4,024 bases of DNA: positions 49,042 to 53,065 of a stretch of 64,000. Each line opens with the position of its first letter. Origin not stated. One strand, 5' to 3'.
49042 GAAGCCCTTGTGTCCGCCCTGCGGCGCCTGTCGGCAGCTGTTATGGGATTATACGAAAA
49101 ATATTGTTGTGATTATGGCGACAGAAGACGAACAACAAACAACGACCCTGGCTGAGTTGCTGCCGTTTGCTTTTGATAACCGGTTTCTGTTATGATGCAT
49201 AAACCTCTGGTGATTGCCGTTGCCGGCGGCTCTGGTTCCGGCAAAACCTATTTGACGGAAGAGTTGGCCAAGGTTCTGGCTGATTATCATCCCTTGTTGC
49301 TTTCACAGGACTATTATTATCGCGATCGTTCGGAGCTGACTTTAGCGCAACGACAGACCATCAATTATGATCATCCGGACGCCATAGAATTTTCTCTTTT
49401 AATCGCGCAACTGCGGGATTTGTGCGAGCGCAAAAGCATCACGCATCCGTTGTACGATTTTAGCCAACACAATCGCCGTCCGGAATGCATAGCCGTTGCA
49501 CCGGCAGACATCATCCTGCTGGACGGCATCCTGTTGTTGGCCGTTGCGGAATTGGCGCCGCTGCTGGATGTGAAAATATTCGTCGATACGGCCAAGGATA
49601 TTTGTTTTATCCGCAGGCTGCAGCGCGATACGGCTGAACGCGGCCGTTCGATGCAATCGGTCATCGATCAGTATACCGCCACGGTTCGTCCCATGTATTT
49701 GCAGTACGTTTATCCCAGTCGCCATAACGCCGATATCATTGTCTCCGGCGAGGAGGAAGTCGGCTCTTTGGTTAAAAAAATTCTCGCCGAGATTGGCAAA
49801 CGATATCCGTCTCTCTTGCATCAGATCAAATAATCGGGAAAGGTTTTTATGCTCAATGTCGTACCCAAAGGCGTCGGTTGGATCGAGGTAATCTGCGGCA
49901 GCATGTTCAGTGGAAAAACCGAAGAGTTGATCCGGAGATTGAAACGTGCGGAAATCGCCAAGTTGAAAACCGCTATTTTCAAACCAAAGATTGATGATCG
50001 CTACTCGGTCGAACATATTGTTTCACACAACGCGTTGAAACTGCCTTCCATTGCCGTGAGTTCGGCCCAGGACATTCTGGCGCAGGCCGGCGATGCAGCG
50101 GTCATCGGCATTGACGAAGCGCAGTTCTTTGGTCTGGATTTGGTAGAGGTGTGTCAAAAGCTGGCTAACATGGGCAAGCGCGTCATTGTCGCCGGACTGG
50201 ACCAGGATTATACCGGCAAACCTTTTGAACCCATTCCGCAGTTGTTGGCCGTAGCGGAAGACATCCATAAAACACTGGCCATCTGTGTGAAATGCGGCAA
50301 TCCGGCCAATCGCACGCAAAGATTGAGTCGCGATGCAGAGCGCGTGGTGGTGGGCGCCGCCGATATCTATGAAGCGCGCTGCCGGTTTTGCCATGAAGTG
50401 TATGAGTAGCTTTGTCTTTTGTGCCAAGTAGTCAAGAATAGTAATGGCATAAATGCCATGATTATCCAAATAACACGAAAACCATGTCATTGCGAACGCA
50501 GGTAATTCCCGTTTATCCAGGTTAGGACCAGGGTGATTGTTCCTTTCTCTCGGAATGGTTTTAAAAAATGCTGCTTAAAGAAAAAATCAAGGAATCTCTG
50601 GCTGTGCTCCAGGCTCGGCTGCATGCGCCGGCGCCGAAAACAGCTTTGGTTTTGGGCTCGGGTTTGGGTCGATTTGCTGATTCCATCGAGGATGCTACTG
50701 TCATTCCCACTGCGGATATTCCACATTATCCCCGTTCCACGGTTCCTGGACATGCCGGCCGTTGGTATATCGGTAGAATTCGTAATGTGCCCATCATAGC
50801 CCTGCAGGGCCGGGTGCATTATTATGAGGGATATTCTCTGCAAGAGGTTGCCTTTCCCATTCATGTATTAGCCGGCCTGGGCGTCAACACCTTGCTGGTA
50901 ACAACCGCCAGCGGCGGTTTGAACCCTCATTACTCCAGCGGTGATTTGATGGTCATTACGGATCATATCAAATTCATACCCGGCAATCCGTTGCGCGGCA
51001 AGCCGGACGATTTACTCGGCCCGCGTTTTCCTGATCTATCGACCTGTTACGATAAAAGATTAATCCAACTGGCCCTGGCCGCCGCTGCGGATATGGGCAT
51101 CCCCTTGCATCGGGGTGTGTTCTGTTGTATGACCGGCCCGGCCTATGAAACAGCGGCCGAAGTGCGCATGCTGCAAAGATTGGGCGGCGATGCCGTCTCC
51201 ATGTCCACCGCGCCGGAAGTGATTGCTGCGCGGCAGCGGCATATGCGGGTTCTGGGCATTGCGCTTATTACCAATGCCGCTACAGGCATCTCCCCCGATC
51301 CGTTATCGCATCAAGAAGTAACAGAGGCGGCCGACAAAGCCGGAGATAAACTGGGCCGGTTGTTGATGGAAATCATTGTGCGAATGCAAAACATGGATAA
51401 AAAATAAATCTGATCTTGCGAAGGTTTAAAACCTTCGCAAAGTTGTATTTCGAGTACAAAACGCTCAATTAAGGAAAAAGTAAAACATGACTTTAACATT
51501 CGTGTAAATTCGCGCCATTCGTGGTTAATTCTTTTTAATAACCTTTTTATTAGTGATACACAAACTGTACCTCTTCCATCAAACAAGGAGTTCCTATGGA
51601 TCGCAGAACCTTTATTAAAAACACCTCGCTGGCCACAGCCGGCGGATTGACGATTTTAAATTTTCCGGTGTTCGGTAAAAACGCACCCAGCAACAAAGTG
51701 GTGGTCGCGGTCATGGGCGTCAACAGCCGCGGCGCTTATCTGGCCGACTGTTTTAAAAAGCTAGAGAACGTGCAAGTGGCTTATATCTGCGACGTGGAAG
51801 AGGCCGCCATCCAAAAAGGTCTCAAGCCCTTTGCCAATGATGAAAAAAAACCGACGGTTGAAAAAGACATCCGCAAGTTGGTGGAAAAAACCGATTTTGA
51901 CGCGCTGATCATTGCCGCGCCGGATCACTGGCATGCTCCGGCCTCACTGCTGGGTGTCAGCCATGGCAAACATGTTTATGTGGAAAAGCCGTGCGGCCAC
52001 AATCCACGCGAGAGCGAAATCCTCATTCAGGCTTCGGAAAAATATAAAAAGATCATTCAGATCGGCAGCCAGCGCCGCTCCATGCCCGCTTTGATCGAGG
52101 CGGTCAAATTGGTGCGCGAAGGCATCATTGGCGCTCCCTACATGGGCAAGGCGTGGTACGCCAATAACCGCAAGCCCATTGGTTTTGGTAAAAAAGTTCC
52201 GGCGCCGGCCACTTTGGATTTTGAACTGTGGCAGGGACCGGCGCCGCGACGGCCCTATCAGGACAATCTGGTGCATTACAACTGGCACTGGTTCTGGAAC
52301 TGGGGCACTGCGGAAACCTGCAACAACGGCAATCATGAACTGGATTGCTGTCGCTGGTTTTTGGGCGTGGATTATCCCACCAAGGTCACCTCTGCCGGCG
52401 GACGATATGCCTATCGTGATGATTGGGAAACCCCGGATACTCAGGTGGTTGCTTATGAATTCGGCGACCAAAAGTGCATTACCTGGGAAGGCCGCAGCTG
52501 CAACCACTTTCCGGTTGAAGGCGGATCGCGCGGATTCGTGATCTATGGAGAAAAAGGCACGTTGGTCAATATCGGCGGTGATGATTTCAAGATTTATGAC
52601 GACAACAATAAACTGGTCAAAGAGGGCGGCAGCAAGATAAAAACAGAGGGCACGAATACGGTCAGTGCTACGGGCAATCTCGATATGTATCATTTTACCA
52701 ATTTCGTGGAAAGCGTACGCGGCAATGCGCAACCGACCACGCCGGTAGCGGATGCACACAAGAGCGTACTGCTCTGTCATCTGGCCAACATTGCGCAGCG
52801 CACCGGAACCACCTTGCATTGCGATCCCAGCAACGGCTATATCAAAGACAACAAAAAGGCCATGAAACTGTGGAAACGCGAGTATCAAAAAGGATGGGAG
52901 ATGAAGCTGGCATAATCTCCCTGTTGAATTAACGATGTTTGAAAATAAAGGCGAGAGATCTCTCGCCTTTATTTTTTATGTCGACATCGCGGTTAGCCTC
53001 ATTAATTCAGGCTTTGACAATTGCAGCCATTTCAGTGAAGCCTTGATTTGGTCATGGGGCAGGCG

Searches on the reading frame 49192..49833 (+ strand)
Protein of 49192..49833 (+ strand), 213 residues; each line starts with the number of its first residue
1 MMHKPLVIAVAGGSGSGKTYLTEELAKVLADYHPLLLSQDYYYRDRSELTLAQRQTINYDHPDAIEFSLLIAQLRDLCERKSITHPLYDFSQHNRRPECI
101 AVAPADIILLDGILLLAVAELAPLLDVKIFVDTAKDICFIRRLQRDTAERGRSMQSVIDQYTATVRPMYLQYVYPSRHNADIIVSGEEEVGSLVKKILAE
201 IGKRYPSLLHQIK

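Call 106: search_protein_families(library=pfam, proteins=[window:49192-49833:+], max_evalue=0.0001)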
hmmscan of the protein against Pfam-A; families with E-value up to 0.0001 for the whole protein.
window:49192-49833:+ (213 aa): 2 families
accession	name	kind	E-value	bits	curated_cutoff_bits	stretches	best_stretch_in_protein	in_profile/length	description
PF00485.24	PRK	-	1.8e-42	145.8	22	1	7-185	1-188/196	Phosphoribulokinase / Uridine kinase family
PF13238.12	AAA_18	-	9e-06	26.6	29.4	1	8-151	1-117/128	AAA domain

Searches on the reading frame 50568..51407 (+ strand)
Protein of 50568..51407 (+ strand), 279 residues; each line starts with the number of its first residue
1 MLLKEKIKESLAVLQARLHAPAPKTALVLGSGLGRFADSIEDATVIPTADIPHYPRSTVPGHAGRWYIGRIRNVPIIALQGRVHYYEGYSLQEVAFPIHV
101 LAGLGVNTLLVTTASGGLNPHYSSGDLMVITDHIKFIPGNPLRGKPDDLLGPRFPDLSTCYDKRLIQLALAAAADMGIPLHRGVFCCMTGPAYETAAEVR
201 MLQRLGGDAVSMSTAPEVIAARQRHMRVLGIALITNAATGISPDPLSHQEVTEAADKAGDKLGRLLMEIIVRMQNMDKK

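Call 106: search_protein_families(library=pfam, proteins=[window:50568-51407:+], max_evalue=0.0001)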
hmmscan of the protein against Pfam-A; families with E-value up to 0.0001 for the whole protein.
window:50568-51407:+ (279 aa): 1 family
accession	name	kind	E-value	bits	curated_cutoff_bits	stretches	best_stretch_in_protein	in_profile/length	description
PF01048.26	PNP_UDP_1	-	1e-55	189.1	25.1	1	25-270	2-232/233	Phosphorylase superfamily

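Call 107: search_protein_families(library=ncbifam, proteins=[window:50568-51407:+], max_evalue=0.00001)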
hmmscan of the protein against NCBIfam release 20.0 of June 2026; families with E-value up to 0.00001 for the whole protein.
window:50568-51407:+ (279 aa): 11 families
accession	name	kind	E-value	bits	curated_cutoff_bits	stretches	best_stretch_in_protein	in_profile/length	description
NF006054.0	PRK08202.1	equivalog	6.9e-105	350.4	218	1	4-272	5-273/274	purine-nucleoside phosphorylase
TIGR01700.1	PNPH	equivalog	1.8e-90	302.7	293.35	1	24-270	1-248/249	purine nucleoside phosphorylase I, inosine and guanosine-specific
TIGR01697.1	PNPH-PUNA-XAPA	subfamily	7.3e-90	300.6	197.1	1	25-270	2-246/247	inosine/guanosine/xanthosine phosphorylase family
TIGR01698.1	PUNP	equivalog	4e-74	249.1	302.6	1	25-270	2-244/245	purine-nucleoside phosphorylase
TIGR01699.1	XAPA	equivalog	7.1e-63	212.5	370.9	1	25-266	2-243/248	xanthosine phosphorylase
TIGR01694.1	MTAP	equivalog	4.6e-24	85.1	274.85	1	73-270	44-238/240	S-methyl-5'-thioadenosine phosphorylase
NF006599.0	PRK09136.1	equivalog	1.1e-18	67.4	223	1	98-270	70-244/247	S-methyl-5'-thioinosine phosphorylase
NF006334.0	PRK08564.1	equivalog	3.8e-18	65.6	382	1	67-276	44-253/267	S-methyl-5'-thioadenosine phosphorylase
NF005876.0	PRK07823.1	equivalog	8.8e-15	54.5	306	1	68-275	42-247/267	S-methyl-5'-thioadenosine phosphorylase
NF006492.0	PRK08931.1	equivalog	3.9e-10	39.6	437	1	68-266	41-240/291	S-methyl-5'-thioadenosine phosphorylase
NF005657.0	PRK07432.1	equivalog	1.8e-08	33.9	453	1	76-236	51-212/291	S-methyl-5'-thioadenosine phosphorylase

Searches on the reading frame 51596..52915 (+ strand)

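Call 106: search_protein_families(library=pfam, proteins=[window:51596-52915:+], max_evalue=0.0001)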
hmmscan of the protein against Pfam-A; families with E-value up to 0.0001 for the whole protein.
window:51596-52915:+ (439 aa): 4 families
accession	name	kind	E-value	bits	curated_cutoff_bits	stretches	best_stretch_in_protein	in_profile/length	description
PF19051.5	GFO_IDH_MocA_C2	-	2.2e-16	60.6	23.3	1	200-435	45-253/254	Oxidoreductase family, C-terminal alpha/beta domain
PF01408.29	GFO_IDH_MocA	-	2.3e-10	41.6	24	1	37-157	3-119/120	Oxidoreductase family, NAD-binding Rossmann fold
PF02894.22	GFO_IDH_MocA_C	-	4.2e-10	40.2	22.9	1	226-405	30-214/218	Oxidoreductase family, C-terminal alpha/beta domain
PF22725.1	GFO_IDH_MocA_C3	-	1.4e-08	35.2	27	1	218-323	30-123/124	GFO/IDH/MocA C-terminal domain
